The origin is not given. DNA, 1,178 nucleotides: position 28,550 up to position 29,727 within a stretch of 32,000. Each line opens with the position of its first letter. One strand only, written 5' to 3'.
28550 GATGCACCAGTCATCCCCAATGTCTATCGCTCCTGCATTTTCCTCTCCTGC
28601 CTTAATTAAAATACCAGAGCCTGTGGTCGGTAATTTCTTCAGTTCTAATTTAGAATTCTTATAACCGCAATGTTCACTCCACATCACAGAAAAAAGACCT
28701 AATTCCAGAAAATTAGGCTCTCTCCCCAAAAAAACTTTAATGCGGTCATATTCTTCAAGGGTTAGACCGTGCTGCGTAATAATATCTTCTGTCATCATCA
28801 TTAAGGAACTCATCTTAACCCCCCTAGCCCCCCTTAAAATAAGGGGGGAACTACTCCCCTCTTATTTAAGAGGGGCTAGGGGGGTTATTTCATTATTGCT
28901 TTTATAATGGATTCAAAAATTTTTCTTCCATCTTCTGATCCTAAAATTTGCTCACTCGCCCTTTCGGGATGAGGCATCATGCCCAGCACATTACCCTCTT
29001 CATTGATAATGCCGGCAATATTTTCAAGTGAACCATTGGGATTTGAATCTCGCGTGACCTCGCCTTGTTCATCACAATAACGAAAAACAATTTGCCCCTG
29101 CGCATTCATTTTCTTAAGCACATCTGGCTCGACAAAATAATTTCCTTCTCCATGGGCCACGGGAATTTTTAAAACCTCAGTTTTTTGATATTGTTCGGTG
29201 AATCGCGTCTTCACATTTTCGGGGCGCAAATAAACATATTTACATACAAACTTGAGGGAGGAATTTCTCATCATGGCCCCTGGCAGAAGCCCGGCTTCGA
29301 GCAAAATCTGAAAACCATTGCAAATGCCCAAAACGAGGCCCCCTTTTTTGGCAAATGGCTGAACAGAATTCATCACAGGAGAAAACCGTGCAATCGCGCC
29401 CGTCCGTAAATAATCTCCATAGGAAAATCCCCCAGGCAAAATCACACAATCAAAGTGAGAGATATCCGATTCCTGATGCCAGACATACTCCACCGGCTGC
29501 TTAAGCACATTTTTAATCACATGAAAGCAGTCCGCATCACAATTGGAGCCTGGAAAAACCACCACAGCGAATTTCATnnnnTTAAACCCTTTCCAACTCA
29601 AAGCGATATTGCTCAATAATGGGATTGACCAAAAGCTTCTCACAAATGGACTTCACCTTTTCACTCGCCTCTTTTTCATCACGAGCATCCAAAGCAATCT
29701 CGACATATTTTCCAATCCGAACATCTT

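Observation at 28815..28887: Minimal 73-bp element fills the purQ-purL spacer, supplying purQ's TAA and an SD-like G-run for purL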

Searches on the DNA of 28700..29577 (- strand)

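Call 28: search_rna_families(source=window, start=28700, end=29000, threshold=evalue, max_evalue=10)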
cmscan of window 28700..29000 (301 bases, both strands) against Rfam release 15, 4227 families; matches with E-value up to 10: 29.
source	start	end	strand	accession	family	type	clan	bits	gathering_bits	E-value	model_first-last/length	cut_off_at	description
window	28813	28891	-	RF03831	mir-627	Gene; miRNA;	-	37.4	86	3e-07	1-87/87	no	mir-627 microRNA precursor family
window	28816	28885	+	RF03882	mir-4889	Gene; miRNA;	-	31.4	90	0.00012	1-84/84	no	mir-4889 microRNA precursor family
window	28779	28903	+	RF03922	MIR2119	Gene; miRNA;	-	30.9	73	0.02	1-188/188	no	MIR2119 microRNA precursor family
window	28816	28887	-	RF03940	MIR9563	Gene; miRNA;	-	28.7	90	0.0012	1-127/127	no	MIR9563 microRNA precursor family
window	28815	28888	-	RF04202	MIR5380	Gene; miRNA;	-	27.9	150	0.0012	1-137/137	no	MIR5380 microRNA precursor family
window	28818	28885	+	RF04135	MIR5062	Gene; miRNA;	-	26.4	140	0.0035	1-158/158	no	MIR5062 microRNA precursor family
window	28817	28886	+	RF04049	MIR7127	Gene; miRNA;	-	23.3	100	0.027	1-132/132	no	MIR7127 microRNA precursor family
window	28836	28896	+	RF04352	Plastid-psbA-4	Cis-reg;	CL00153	21.5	56.8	0.22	1-61/61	no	Plastid-psbA-4 3UTR RNA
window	28817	28886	-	RF03960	mir-6644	Gene; miRNA;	-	21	82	0.042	14-52/67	no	mir-6644 microRNA precursor family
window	28754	28826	-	RF03531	n00280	Gene; sRNA;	-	19.5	65.2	1.2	1-101/101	no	Clostridioides difficile sRNA included into helicase gene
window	28817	28886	+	RF03960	mir-6644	Gene; miRNA;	-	19.1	82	0.15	14-52/67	no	mir-6644 microRNA precursor family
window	28817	28890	-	RF01087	PK-repZ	Cis-reg;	-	17.8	44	0.093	3-61/150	no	Pseudoknot of the regulatory region of the repZ gene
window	28816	28886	-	RF04341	Plastid-psbJ-5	Cis-reg;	CL00152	17.8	53.1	0.99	1-59/59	no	Plastid-psbJ-5 3UTR RNA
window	28838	28946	-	RF00082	SraG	Gene; sRNA;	-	17.1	50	1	1-177/177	no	SraG RNA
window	28835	28904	+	RF02420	Bp1_162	Gene; sRNA;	-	16.8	50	2.3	1-100/100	no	Burkholderia sRNA Bp1_Cand612_SIPHT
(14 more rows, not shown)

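Call 89: search_with_rna_model(model_id=R1, sources=[L001, L201, L202, L203, L002, L005, L011, L026], filters=off, max_evalue=1)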
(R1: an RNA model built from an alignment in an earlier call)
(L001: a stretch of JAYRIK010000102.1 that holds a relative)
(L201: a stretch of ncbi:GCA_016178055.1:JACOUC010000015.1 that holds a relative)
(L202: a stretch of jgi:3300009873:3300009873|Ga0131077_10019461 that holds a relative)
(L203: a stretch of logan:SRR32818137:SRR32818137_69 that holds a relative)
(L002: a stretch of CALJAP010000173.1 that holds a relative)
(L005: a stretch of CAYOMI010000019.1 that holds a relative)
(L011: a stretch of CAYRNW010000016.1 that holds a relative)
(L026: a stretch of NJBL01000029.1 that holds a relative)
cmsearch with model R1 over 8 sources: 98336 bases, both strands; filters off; matches with E-value up to 1: 3.
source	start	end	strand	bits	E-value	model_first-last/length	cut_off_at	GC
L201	8469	8509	-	50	6.8e-13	1-40/40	no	0.54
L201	8486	8506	+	21.9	0.00042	4-24/40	no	0.52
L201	8510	8548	+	17.9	0.0074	1-40/40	no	0.46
